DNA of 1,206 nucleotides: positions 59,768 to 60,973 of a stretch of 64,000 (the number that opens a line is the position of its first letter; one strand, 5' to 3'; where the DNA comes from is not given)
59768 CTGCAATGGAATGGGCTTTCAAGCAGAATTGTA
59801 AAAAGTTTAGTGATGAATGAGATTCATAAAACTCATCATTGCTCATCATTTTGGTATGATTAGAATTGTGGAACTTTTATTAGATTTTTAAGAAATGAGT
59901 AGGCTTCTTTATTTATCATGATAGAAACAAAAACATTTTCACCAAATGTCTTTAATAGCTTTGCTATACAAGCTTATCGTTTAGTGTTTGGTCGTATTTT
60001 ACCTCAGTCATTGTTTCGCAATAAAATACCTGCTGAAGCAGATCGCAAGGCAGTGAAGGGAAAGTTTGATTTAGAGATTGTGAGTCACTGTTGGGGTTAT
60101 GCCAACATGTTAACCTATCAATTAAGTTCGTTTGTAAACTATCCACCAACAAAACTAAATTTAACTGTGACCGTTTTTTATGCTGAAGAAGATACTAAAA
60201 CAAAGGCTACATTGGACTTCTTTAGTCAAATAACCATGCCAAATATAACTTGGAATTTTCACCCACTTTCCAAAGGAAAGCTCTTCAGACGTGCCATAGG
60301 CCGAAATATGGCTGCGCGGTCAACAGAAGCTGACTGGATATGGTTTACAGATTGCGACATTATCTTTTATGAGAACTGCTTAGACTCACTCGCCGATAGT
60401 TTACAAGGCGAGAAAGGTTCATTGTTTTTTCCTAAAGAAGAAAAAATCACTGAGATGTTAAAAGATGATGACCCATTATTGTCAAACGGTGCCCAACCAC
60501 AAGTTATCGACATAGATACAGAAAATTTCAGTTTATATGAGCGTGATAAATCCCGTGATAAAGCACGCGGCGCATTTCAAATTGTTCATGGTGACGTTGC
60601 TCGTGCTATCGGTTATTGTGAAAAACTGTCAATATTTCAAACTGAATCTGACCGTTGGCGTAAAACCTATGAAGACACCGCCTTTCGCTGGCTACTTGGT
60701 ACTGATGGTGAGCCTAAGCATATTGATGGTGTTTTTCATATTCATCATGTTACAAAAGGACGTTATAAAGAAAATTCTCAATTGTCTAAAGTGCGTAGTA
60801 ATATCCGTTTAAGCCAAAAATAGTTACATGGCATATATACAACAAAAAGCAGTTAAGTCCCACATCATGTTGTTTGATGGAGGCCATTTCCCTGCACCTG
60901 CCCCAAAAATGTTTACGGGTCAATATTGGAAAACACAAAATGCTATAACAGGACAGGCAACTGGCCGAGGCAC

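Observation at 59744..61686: ~1.9-kb G+C-rich insertion carrying a glycosyltransferase and Kdo kinase beside tRNA-Gly(GCC)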

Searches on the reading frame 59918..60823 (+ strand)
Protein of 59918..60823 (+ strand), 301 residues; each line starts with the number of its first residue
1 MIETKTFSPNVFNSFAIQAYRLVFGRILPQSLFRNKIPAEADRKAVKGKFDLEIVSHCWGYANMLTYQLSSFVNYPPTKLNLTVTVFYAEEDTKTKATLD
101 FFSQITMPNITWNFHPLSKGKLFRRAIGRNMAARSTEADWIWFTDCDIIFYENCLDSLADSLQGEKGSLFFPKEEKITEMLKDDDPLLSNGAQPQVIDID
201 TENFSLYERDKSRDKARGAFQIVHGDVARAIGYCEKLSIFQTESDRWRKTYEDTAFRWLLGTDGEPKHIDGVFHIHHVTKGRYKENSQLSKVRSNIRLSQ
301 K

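Call 7: search_protein_families(library=pfam, proteins=[window:59918-60823:+], max_evalue=0.01)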
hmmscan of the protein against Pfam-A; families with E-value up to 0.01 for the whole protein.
window:59918-60823:+ (301 aa): 1 family
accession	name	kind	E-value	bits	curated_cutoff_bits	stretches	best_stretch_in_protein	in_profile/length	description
PF00535.33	Glycos_transf_2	-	0.00019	21.9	23.3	1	104-166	50-107/168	Glycosyl transferase family 2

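Call 8: search_protein_families(library=ncbifam, proteins=[window:59918-60823:+], max_evalue=0.01)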
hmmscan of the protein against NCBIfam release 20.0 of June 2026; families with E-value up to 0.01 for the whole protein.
window:59918-60823:+ (301 aa): 0 families

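Call 10: find_homologous_proteins(query=window:59918-60820:+)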
Query window:59918-60820:+ (301 aa): 1273 proteins with E <= 0.001 among 1672 candidates; the best 120 are listed.
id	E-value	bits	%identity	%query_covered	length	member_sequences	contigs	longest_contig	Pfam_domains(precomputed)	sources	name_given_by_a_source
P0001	1.4e-195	667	96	100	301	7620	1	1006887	-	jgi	jgi:hypothetical protein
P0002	1.5e-180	617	88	100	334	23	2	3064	-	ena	-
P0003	2.6e-178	610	87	100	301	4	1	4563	-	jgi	jgi:hypothetical protein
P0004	2.4e-176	603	86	100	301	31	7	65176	-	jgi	jgi:hypothetical protein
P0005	4.9e-176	602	87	100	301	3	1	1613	-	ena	-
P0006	4.3e-175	599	86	100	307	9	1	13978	PF00535.33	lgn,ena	-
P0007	2.7e-171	587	83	100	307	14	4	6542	-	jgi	jgi:hypothetical protein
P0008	3.8e-167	573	82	100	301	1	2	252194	PF00535.33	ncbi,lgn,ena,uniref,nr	ncbi:glycosyltransferase [uncultured Paraglaciecola sp.]|uniref:glycosyltransferase family 2 protein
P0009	1.3e-166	571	81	100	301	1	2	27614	-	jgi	jgi:hypothetical protein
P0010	5.0e-166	570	81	100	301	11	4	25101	-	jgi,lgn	jgi:hypothetical protein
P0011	1.1e-160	552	78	99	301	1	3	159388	-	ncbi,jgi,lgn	ncbi:MAG: hypothetical protein ACJAVV_001575 [Alphaproteobacteria bacterium]|jgi:hypothetical protei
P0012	1.7e-160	551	78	100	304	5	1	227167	-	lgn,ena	-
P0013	9.4e-153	526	74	100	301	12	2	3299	-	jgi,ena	-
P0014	2.9e-150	518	75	100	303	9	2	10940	-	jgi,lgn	jgi:hypothetical protein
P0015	2.9e-148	511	74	100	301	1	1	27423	-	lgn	-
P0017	1.2e-144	499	70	100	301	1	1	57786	PF00535.33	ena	-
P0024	3.9e-135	468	67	100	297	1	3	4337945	PF00535.33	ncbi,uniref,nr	ncbi:glycosyl transferase [Colwellia sp. MT41]|uniref:Glycosyltransferase 2-like domain-containing p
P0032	2.4e-134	466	67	100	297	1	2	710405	PF00535.33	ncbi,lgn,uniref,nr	ncbi:glycosyltransferase family 2 protein [Colwellia sp. TT2012]|uniref:glycosyltransferase family 2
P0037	4.7e-134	465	66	100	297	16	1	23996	PF00535.33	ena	-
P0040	6.9e-134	464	65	100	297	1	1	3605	PF00535.33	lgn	-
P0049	8.0e-133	461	66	100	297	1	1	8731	PF00535.33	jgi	jgi:hypothetical protein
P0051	1.0e-132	460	65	100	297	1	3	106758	PF00535.33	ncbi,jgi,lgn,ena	-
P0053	1.3e-132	460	65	100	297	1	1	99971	PF00535.33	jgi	jgi:hypothetical protein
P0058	2.7e-132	459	65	100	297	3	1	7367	PF00535.33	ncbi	-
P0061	3.6e-132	458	66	100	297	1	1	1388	PF00535.33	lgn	-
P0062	4.8e-132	458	65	100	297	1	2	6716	PF00535.33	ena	-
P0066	1.9e-131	456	64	100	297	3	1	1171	PF00535.33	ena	-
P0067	1.9e-131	456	64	100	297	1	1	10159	PF00535.33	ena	-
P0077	2.7e-129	449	65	100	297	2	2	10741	PF00535.33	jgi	-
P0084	1.6e-127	443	64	100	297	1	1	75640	PF00535.33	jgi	jgi:hypothetical protein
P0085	3.1e-127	442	63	100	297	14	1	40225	PF00535.33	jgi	-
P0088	6.0e-127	441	64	100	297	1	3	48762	PF00535.33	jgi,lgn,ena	-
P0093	4.5e-125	435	64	99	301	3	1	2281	PF00535.33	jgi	jgi:hypothetical protein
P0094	8.0e-125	434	61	100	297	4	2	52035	PF00535.33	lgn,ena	-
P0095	8.2e-125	434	63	99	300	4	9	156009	PF00535.33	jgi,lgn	jgi:hypothetical protein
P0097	1.4e-124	434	67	92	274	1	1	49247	PF00535.33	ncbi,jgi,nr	ncbi:MAG: glycosyltransferase family A protein [Litorilituus sp.]|jgi:hypothetical protein|nr:glycos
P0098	1.8e-124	433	62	99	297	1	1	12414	PF00535.33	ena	-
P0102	5.9e-123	428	62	100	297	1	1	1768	PF00535.33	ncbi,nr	ncbi:MAG: glycosyltransferase family 2 protein [Gammaproteobacteria bacterium]|nr:glycosyltransferas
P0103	6.8e-123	428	62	99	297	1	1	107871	PF00535.33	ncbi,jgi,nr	ncbi:MAG: glycosyltransferase family A protein [Halieaceae bacterium]|jgi:hypothetical protein|nr:gl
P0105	9.2e-123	428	67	91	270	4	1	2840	PF00535.33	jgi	jgi:hypothetical protein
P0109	2.0e-120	420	59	100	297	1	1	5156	PF00535.33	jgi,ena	-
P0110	2.9e-120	419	59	100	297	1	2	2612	PF00535.33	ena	-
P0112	5.6e-119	415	59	100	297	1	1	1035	PF00535.33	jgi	-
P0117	8.7e-118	411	59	99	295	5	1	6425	PF00535.33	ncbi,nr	ncbi:MAG: glycosyltransferase [Candidatus Thioglobus sp.]|nr:glycosyltransferase [Candidatus Thioglo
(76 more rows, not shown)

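Call 12: find_encoding_contigs(protein=P0001, flank=10000, max_places=4)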
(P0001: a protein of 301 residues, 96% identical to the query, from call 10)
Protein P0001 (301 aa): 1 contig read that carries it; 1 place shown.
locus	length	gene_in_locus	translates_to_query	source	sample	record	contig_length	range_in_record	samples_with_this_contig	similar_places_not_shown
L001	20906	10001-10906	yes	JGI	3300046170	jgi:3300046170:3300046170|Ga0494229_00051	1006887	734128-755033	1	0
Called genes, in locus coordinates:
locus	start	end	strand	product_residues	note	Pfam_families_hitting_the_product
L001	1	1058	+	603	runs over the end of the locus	PF01839:FG-GAP (faint), PF13517:FG-GAP_3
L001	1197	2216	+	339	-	PF02547:Queuosine_synth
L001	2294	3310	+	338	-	PF01702:TGT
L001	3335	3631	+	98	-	PF02699:YajC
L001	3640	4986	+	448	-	PF13721:SecD-TM1, PF07549:Sec_GG (weak), PF21760:SecD_1st, PF22599:SecDF_P1_head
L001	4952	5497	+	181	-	PF02355:SecD_SecF_C, PF03176:MMPL (weak)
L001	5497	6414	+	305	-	PF07549:Sec_GG, PF02355:SecD_SecF_C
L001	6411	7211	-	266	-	PF00459:Inositol_P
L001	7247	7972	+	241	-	PF00588:SpoU_methylase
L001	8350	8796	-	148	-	-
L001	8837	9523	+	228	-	-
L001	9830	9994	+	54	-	-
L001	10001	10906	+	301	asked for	-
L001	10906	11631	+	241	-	PF06293:Kdo, PF01636:APH (faint), PF01163:RIO1, PF00069:Pkinase, PF19974:TCAD9 (weak)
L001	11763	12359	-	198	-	PF13360:PQQ_2 (faint)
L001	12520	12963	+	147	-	PF03061:4HBT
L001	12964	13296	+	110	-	PF00581:Rhodanese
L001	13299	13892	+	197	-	-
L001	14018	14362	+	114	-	PF05058:ActA (weak)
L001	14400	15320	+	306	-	PF01734:Patatin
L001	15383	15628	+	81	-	PF00076:RRM_1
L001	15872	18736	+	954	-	PF07715:Plug, PF00593:TonB_dep_Rec_b-barrel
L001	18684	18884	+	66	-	-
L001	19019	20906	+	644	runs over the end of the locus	PF17803:Cadherin_4 (faint), PF17963:Big_9, PF09471:Peptidase_M64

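Call 23: find_encoding_contigs(protein=P0004, flank=10000, max_places=4)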
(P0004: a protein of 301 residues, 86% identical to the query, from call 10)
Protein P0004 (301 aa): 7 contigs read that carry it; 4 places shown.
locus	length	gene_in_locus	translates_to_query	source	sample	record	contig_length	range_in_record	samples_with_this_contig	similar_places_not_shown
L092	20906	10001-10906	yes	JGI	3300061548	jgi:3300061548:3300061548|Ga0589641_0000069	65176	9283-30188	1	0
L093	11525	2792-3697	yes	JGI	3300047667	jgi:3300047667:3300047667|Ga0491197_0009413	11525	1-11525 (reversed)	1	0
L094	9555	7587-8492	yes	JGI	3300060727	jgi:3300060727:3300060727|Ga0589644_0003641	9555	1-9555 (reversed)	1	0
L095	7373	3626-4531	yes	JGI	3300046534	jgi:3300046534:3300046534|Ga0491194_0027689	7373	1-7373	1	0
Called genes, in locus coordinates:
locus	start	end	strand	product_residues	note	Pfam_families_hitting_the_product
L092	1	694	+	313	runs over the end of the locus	PF01156:IU_nuc_hydro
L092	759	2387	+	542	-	PF01590:GAF, PF13185:GAF_2 (faint), PF00512:HisKA, PF02518:HATPase_c, PF00072:Response_reg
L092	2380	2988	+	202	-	PF01812:5-FTHF_cyc-lig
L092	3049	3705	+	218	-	PF00455:DeoRC (faint), PF06026:Rib_5-P_isom_A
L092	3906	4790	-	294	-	-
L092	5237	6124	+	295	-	PF00106:adh_short, PF08659:KR, PF13561:adh_short_C2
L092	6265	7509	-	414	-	PF01636:APH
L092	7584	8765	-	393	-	PF01244:Peptidase_M19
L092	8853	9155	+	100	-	PF00107:ADH_zinc_N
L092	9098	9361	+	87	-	-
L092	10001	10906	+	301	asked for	-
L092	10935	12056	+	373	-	PF02350:Epimerase_2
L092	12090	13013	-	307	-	PF13641:Glyco_tranf_2_3 (weak), PF00535:Glycos_transf_2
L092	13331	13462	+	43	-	-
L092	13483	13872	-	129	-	PF00293:NUDIX, PF14815:NUDIX_4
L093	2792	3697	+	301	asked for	-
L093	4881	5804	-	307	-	PF13641:Glyco_tranf_2_3 (weak), PF00535:Glycos_transf_2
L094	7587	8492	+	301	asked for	-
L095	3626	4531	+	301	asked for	-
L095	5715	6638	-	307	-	PF13641:Glyco_tranf_2_3 (weak), PF00535:Glycos_transf_2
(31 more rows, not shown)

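Call 24: find_encoding_contigs(protein=P0008, flank=10000, max_places=3)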
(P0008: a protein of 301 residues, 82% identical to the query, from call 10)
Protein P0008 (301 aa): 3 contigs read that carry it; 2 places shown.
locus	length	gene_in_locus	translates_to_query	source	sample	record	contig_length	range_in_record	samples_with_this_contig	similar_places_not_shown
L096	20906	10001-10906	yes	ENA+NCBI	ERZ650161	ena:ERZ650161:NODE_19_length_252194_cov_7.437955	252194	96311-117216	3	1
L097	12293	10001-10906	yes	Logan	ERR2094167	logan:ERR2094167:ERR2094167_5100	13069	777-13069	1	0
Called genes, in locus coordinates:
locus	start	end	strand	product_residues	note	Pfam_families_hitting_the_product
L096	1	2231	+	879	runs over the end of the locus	PF07715:Plug, PF00593:TonB_dep_Rec_b-barrel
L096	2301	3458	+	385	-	PF00465:Fe-ADH, PF13685:Fe-ADH_2, PF25137:ADH_Fe_C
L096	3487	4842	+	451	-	PF07690:MFS_1, PF03137:OATP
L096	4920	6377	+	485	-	PF00171:Aldedh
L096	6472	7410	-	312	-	PF00126:HTH_1, PF03466:LysR_substrate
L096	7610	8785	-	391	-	PF01244:Peptidase_M19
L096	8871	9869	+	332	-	PF16884:ADH_N_2, PF00107:ADH_zinc_N, PF13602:ADH_zinc_N_2 (faint)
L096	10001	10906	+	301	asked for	PF00535:Glycos_transf_2 (weak)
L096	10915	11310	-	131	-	PF00293:NUDIX, PF14815:NUDIX_4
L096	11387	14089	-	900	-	PF07517:SecA_DEAD, PF01043:SecA_PP_bind, PF21090:P-loop_SecA, PF07516:SecA_SW, PF02810:SEC-C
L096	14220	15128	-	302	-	PF01551:Peptidase_M23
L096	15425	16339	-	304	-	PF03331:LpxC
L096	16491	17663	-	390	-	PF00091:Tubulin, PF12327:FtsZ_C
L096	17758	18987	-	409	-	PF06277:EutA (faint), PF11104:PilM_2 (faint), PF02491:SHS2_FTSA, PF06723:MreB_Mbl, PF14450:FtsA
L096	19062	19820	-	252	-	PF08478:POTRA_1, PF03799:FtsQ_DivIB_C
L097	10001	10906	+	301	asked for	PF00535:Glycos_transf_2 (weak)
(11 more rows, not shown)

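Call 26: find_encoding_contigs(protein=P0024, flank=10000, max_places=2)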
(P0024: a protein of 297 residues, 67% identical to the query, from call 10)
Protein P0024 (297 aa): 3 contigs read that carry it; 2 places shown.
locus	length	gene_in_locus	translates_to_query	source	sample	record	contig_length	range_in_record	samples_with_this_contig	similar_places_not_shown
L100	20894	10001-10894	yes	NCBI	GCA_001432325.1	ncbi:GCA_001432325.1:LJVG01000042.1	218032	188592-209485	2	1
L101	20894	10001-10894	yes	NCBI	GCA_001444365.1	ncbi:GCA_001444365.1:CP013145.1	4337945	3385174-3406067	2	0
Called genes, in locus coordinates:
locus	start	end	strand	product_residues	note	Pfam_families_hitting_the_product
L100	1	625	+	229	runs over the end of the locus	PF04012:PspA_IM30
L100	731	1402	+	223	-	-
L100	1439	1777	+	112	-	-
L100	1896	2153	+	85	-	-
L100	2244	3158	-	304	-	PF01476:LysM (weak), PF03734:YkuD, PF17969:Ldt_C (weak)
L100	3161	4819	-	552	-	PF01928:CYTH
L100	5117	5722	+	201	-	PF08239:SH3_3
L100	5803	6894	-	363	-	PF13439:Glyco_transf_4, PF00534:Glycos_transf_1, PF13692:Glyco_trans_1_4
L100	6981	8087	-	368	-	-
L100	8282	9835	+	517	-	PF14052:Caps_assemb_Wzi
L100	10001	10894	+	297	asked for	PF00535:Glycos_transf_2 (weak)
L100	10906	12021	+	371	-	PF02350:Epimerase_2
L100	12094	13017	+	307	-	PF13641:Glyco_tranf_2_3, PF00535:Glycos_transf_2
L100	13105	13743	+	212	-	-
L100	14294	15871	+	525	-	PF00682:HMGL-like, PF22617:HCS_D2, PF08502:LeuA_dimer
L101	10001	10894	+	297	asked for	PF00535:Glycos_transf_2 (weak)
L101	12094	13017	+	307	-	PF13641:Glyco_tranf_2_3, PF00535:Glycos_transf_2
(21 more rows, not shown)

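Call 37: find_related_loci(query=window:59918-60820:+, collection=metagenome_contigs, flank=10000)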
Query window:59918-60820:+ (301 aa) in metagenome_contigs; peptide patterns used: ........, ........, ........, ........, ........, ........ (x = any residue, [..] = any of these).
328 stretches matched a pattern; 220 encode a relative of the query (tblastn E <= 1e-3); the best 80 are kept; 80 distinct loci.
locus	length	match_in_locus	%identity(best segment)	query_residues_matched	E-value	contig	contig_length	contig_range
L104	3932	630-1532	98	1-301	0e+0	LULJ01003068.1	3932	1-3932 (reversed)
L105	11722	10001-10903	98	1-301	0e+0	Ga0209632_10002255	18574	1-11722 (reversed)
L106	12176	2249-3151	97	1-301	0e+0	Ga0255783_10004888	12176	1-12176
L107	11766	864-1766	98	1-301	0e+0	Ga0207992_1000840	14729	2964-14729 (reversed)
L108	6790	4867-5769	97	1-301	0e+0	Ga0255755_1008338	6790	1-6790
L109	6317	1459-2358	97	1-300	0e+0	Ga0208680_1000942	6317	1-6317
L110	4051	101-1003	97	1-301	0e+0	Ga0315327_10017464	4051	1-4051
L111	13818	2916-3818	97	1-301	0e+0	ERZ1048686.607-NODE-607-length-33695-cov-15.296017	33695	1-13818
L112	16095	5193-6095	97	1-301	0e+0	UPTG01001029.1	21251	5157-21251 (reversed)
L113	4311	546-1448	97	1-301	0e+0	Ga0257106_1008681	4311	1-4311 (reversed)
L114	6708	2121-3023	97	1-301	0e+0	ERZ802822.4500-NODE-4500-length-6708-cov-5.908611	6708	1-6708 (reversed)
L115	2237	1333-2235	97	1-301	0e+0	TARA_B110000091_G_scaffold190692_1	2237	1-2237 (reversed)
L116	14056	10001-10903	97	1-301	0e+0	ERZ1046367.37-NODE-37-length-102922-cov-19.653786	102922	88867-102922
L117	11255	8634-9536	97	1-301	0e+0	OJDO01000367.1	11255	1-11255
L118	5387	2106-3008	96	1-301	0e+0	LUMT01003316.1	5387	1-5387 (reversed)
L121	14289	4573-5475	97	1-301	0e+0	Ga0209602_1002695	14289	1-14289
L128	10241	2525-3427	96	1-301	0e+0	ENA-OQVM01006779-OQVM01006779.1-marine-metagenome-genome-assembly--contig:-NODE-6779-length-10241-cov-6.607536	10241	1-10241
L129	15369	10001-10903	97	1-301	0e+0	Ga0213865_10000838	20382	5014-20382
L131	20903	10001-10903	97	1-301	0e+0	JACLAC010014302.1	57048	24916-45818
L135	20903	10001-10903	96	1-301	0e+0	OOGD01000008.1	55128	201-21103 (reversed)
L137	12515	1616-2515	95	1-300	0e+0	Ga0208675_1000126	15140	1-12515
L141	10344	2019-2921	94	1-301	0e+0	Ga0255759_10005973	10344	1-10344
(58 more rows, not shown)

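Call 49: find_related_loci(query=window:59918-60820:+, collection=viral_contigs, flank=10000)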
Query window:59918-60820:+ (301 aa) in viral_contigs; peptide patterns used: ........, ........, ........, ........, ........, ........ (x = any residue, [..] = any of these).
No stretch of DNA in the collection matches any of the patterns.

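Call 58: search_solved_structures(query=A5, max_evalue=1, show_alignments=1)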
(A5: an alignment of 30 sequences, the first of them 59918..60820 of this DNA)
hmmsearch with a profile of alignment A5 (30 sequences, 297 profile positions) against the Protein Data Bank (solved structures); distinct sequences matched with E-value up to 1: 4.
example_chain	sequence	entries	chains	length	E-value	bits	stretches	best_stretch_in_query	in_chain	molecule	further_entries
9q8z_B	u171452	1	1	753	0.024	17.1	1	76-172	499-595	Chondroitin sulfate synthase 3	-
9o4g_A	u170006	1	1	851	0.03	16.8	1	76-172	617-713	Chondroitin sulfate synthase 3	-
3okq_A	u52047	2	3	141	0.29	13.6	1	174-249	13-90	Bud site selection protein 6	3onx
7e8l_A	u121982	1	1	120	0.39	13.2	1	193-251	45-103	Putative chemosensory protein CSP8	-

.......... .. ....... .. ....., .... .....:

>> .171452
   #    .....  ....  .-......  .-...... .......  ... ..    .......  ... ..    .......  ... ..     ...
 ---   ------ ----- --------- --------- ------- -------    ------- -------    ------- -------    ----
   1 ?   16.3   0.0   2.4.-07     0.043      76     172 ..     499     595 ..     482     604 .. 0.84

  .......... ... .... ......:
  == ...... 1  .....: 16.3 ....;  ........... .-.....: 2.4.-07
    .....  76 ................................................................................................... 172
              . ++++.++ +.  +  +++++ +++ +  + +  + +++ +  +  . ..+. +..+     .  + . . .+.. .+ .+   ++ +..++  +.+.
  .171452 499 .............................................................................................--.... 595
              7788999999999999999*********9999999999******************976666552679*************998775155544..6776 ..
